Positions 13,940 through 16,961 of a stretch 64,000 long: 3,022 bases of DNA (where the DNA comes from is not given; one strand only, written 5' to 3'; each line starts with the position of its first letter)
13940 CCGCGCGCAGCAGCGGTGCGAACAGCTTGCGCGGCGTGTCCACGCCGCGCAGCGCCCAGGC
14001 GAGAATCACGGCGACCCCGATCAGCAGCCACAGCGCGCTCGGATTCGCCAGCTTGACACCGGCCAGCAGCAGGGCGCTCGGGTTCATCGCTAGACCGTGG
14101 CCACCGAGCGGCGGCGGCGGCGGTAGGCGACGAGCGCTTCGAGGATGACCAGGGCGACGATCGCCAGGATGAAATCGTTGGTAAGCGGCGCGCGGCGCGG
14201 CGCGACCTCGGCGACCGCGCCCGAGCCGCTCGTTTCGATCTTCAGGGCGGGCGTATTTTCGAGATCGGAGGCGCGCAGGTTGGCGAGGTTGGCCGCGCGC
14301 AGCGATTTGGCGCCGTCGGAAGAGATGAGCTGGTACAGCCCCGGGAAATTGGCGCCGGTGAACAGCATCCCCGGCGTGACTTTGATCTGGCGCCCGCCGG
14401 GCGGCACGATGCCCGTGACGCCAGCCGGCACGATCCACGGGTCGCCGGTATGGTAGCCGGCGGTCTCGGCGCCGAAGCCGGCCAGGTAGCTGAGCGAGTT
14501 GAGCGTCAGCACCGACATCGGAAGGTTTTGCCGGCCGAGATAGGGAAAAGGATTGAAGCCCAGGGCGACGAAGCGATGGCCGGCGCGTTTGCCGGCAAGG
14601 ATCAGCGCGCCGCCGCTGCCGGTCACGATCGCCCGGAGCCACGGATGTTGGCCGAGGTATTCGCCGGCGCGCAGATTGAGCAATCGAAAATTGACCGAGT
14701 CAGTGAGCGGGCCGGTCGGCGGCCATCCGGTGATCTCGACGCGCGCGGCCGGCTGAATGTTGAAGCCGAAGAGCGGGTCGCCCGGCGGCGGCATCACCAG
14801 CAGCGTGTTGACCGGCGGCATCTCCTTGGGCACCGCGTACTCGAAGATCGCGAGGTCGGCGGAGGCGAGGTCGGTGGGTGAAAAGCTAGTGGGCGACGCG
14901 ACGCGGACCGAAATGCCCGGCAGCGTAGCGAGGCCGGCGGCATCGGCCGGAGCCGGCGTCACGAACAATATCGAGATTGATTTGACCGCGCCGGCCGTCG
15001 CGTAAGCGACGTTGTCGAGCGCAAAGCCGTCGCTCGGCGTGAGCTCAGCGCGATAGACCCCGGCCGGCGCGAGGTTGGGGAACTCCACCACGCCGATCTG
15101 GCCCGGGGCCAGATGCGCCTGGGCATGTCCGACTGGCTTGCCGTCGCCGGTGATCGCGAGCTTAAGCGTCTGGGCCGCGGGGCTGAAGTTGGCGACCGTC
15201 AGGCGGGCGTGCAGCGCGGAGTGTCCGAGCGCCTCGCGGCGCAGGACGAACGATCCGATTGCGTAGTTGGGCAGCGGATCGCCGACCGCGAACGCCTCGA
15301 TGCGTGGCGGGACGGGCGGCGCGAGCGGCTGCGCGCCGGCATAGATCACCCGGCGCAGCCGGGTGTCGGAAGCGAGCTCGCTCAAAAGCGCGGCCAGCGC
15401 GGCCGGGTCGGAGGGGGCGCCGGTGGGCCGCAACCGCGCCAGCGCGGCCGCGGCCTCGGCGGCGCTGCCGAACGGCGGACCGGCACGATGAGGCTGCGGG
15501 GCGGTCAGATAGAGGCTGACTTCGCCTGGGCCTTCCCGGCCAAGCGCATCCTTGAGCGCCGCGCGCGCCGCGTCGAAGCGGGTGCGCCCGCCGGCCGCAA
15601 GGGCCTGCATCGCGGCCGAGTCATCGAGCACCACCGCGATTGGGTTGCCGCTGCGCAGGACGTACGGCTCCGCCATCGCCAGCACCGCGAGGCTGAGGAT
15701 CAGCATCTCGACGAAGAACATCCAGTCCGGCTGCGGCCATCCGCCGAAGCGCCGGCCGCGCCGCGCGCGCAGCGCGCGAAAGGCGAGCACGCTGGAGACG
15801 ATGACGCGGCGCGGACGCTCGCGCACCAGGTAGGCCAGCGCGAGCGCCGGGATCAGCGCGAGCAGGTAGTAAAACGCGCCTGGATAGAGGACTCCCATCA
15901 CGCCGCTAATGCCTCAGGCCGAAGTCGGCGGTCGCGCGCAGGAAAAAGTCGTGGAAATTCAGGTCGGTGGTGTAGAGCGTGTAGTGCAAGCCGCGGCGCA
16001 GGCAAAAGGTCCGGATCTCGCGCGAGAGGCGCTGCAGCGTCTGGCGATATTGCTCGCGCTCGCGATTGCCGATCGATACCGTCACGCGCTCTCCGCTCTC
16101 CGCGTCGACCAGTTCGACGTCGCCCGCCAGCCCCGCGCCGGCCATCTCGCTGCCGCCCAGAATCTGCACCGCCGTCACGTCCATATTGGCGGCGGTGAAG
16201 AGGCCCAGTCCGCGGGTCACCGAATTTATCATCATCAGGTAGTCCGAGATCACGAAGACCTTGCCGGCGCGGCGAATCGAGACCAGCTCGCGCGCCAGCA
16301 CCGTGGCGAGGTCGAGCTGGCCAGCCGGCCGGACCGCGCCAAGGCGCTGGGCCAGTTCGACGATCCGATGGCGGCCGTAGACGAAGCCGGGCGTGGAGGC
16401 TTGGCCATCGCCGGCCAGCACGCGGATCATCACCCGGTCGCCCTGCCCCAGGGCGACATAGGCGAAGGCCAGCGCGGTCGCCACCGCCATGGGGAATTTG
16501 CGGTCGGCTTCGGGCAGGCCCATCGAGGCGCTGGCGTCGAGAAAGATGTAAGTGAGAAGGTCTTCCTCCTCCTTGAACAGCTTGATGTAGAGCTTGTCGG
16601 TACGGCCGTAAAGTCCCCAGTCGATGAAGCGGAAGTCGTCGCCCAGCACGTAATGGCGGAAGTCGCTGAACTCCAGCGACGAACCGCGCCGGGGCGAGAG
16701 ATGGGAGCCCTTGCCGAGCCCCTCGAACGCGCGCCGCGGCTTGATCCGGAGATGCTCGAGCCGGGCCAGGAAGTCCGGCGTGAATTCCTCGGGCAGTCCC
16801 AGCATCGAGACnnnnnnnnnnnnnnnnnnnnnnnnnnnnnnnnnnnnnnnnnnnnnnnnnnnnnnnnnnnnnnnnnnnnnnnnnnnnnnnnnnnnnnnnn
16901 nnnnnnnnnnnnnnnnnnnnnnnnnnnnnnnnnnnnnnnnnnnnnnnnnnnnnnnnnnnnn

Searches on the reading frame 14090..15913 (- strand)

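Call 81: search_protein_families(library=pfam, proteins=[window:14090-15913:-], max_evalue=0.00001)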
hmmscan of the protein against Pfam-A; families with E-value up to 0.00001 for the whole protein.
window:14090-15913:- (607 aa): 2 families
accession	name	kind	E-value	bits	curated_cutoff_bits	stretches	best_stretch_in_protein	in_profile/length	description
PF07584.16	BatA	-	1e-07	32.7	25.9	1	7-83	3-77/77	Aerotolerance regulator N-terminal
PF24156.1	DUF7407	-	2.6e-06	28.1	28.2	0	238-304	15-74/74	Domain of unknown function (DUF7407)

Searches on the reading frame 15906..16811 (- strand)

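Call 81: search_protein_families(library=pfam, proteins=[window:15906-16811:-], max_evalue=0.00001)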
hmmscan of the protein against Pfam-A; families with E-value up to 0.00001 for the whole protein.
window:15906-16811:- (301 aa): 1 family
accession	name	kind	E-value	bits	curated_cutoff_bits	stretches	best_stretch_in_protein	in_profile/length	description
PF01882.25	DUF58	-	8.1e-33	113.9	23.4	1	51-261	2-212/216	Protein of unknown function DUF58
